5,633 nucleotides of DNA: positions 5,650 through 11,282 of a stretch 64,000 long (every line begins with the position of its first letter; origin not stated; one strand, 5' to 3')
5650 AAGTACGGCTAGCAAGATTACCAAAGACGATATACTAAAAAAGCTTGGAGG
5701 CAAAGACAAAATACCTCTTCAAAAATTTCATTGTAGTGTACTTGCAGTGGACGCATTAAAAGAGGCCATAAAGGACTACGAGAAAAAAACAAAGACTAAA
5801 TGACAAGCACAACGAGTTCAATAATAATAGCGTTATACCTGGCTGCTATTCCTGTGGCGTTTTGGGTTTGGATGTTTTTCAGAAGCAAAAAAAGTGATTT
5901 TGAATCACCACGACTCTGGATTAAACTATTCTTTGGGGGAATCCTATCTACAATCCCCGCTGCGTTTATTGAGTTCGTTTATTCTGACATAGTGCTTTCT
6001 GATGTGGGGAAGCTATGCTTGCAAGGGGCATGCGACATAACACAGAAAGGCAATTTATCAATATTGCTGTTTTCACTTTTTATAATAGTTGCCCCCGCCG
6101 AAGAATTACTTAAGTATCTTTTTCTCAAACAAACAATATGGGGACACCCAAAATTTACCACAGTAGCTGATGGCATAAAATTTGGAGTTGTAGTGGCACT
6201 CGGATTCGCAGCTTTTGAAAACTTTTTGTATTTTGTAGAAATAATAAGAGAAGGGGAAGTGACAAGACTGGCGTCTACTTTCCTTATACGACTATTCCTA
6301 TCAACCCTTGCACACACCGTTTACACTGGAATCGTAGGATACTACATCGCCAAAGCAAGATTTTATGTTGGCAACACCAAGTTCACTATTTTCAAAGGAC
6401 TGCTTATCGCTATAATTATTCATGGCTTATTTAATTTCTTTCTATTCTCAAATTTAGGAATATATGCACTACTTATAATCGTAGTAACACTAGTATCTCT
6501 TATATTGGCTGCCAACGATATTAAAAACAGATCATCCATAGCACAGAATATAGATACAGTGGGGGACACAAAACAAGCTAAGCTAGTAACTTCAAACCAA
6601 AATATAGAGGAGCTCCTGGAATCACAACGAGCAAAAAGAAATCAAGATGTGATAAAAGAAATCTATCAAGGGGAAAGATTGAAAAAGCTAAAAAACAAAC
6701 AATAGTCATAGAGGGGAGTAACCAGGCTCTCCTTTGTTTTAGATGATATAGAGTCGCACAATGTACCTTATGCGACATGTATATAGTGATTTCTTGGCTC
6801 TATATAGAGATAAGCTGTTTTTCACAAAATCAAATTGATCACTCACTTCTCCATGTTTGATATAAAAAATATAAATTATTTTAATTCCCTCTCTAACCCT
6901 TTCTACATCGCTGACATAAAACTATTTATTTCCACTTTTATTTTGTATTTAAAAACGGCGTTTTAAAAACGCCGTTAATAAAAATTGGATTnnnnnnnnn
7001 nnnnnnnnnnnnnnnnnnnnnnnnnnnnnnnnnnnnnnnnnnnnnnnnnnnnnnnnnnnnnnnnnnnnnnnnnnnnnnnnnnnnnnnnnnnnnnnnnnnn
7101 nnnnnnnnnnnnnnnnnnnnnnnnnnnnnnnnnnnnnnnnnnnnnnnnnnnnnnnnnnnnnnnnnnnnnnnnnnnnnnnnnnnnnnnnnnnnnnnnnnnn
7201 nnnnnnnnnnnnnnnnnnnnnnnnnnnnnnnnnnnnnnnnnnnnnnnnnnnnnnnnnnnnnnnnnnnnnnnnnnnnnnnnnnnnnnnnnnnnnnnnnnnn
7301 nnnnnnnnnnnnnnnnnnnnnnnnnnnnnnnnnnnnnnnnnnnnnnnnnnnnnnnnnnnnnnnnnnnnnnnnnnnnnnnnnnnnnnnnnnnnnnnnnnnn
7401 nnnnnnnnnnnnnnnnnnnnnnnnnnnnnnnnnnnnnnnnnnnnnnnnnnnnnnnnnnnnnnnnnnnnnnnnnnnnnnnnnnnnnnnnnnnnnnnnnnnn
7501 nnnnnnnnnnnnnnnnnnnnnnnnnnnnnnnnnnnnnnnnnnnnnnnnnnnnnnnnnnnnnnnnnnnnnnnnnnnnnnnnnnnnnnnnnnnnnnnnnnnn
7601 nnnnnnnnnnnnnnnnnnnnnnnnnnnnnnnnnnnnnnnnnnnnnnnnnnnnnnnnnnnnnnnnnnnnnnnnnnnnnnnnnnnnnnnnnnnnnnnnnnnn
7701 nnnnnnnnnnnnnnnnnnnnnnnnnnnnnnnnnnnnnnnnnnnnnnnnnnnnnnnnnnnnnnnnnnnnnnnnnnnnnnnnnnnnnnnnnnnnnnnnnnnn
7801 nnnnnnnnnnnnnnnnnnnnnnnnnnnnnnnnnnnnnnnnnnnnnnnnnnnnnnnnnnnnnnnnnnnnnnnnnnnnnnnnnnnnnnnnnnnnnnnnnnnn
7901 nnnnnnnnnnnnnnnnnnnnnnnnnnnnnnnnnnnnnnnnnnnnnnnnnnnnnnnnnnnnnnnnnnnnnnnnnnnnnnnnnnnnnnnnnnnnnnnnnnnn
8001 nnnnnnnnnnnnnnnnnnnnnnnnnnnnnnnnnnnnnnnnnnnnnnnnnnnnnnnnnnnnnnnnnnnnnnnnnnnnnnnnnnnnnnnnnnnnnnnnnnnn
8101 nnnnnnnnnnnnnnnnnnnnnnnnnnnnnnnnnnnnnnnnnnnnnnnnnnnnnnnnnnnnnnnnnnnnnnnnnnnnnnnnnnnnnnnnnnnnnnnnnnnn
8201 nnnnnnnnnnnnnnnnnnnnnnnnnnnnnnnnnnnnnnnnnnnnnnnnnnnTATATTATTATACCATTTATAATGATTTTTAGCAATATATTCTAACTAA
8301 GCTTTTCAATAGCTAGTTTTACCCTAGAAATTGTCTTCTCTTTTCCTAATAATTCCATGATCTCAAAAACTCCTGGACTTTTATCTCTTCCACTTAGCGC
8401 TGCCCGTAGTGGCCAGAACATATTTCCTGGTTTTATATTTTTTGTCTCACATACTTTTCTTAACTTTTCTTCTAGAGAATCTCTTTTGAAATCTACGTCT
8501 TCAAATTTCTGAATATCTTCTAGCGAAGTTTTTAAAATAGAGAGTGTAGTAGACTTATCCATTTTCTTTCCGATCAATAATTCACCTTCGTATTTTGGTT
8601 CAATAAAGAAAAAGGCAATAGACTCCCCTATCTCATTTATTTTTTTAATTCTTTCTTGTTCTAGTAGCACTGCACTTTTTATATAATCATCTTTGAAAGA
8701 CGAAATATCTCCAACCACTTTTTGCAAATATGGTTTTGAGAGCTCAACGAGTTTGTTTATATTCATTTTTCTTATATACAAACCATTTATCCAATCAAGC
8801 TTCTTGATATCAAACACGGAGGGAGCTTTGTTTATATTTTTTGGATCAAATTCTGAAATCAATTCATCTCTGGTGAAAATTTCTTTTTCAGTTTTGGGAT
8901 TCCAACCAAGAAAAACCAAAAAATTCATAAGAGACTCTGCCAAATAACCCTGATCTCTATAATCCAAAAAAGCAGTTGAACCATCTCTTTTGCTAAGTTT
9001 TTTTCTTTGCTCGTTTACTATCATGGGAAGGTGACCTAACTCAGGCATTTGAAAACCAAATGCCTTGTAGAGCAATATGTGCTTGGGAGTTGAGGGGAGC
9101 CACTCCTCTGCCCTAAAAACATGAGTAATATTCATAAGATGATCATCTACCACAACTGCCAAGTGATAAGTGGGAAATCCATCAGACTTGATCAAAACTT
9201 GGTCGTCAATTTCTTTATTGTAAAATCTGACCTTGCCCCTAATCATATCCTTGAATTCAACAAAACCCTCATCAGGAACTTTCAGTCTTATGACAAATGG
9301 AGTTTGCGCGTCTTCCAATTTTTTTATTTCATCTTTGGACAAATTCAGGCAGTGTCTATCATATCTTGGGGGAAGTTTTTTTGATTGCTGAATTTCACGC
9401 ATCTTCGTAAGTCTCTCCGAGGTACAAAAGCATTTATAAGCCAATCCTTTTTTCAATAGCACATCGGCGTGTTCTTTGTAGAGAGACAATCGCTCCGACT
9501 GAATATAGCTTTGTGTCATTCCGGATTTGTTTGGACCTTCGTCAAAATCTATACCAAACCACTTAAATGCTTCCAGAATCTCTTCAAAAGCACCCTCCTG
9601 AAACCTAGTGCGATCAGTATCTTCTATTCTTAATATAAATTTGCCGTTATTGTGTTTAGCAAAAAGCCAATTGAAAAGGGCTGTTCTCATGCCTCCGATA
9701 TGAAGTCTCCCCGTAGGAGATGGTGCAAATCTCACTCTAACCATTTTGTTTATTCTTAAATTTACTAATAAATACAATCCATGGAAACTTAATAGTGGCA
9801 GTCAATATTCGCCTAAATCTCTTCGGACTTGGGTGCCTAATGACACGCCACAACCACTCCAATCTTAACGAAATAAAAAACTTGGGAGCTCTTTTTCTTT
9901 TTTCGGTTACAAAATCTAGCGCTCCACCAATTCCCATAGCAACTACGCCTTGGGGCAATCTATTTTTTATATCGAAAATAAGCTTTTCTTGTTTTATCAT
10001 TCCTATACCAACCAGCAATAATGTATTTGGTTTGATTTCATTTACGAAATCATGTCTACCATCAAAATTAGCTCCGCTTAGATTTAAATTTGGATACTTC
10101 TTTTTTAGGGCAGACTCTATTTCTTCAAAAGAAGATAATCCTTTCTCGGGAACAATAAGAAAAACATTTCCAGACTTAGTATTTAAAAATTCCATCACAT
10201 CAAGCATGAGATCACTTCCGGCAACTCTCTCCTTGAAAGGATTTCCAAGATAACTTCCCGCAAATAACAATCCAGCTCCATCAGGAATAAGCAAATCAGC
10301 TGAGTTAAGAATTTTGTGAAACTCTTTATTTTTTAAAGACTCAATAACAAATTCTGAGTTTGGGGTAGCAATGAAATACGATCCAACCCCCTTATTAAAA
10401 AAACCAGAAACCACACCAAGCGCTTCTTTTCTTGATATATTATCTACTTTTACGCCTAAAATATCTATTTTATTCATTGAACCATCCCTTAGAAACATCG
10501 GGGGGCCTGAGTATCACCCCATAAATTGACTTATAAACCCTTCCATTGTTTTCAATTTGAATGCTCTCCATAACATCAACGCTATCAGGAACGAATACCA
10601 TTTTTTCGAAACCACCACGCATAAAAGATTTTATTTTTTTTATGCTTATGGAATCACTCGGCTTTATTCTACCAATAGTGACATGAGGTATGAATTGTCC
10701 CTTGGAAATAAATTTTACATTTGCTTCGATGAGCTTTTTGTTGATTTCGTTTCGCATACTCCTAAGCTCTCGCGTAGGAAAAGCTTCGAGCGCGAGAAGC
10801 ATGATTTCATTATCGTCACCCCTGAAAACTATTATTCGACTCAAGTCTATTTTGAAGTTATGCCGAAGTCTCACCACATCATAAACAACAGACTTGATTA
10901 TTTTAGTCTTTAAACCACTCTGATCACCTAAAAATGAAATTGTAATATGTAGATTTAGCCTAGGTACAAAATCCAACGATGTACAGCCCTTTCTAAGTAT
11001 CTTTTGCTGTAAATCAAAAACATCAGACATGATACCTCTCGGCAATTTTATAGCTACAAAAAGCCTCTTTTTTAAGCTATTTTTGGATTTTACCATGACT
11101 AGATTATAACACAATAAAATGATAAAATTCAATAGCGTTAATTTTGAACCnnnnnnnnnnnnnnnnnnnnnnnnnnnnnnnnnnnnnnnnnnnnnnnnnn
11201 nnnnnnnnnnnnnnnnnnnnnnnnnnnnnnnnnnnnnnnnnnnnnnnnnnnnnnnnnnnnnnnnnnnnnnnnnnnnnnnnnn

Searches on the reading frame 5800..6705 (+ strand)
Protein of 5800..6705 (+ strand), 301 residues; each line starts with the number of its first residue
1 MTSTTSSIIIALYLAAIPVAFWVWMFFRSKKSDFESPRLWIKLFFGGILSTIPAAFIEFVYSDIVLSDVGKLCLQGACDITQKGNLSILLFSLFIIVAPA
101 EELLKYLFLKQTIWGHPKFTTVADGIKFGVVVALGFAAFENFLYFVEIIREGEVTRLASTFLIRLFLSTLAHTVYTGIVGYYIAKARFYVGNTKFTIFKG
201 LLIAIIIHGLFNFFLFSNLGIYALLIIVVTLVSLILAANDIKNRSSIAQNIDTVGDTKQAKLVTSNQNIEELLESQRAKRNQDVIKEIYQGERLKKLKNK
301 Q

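Call 51: search_protein_families(library=pfam, proteins=[window:5800-6705:+], max_evalue=0.00001)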
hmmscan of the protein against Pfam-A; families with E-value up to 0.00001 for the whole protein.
window:5800-6705:+ (301 aa): 1 family
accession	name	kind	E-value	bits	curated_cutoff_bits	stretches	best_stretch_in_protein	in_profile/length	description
PF13367.11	PrsW-protease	-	6.3e-33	114.4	23.5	1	36-233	2-192/196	PrsW family intramembrane metalloprotease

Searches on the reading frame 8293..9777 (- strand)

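Call 51: search_protein_families(library=pfam, proteins=[window:8293-9777:-], max_evalue=0.00001)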
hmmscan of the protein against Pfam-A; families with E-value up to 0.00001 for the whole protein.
window:8293-9777:- (494 aa): 2 families
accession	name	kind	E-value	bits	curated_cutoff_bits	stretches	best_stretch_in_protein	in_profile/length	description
PF00749.27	tRNA-synt_1c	-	1.2e-111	373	23.4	1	12-329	1-314/314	tRNA synthetases class I (E and Q), catalytic domain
PF19269.4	Anticodon_2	-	8.2e-35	120.7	23.6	1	343-490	2-141/141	Anticodon binding domain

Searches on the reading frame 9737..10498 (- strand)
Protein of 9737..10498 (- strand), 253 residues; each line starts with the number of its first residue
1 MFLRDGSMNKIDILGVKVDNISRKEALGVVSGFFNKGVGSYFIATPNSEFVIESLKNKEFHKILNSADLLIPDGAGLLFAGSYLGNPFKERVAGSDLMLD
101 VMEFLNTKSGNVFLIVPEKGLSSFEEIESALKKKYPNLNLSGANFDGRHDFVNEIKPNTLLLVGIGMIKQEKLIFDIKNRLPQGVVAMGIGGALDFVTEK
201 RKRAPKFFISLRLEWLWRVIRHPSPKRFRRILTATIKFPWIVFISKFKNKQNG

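Call 51: search_protein_families(library=pfam, proteins=[window:9737-10498:-], max_evalue=0.00001)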
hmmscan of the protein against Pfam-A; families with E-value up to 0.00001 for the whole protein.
window:9737-10498:- (253 aa): 1 family
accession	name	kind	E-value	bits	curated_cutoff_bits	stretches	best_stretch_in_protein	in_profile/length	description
PF03808.19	Glyco_tran_WecG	-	2.5e-35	122.2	27.4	1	67-230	1-166/168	Glycosyl transferase WecG/TagA/CpsF family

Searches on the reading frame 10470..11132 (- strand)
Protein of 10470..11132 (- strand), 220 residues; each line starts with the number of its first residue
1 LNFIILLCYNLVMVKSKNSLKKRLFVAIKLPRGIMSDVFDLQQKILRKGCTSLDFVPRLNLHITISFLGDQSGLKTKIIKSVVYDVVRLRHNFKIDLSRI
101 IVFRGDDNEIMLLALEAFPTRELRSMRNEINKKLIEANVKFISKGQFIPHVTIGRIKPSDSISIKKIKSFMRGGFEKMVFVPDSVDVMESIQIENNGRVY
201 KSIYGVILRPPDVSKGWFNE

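Call 51: search_protein_families(library=pfam, proteins=[window:10470-11132:-], max_evalue=0.00001)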
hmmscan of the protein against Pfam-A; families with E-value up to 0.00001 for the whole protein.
window:10470-11132:- (220 aa): 3 families
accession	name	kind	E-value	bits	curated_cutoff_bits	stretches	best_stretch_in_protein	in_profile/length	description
PF02834.22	LigT_PEase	-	1.4e-09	38.4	23.3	0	44-104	16-78/87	LigT like Phosphoesterase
PF13563.12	2_5_RNA_ligase2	-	1.5e-06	28.7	27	1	56-160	21-120/152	2'-5' RNA ligase superfamily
PF10469.15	AKAP7_NLS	-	1.6e-06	28.6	24.4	1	25-170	4-163/208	AKAP7 2'5' RNA ligase-like domain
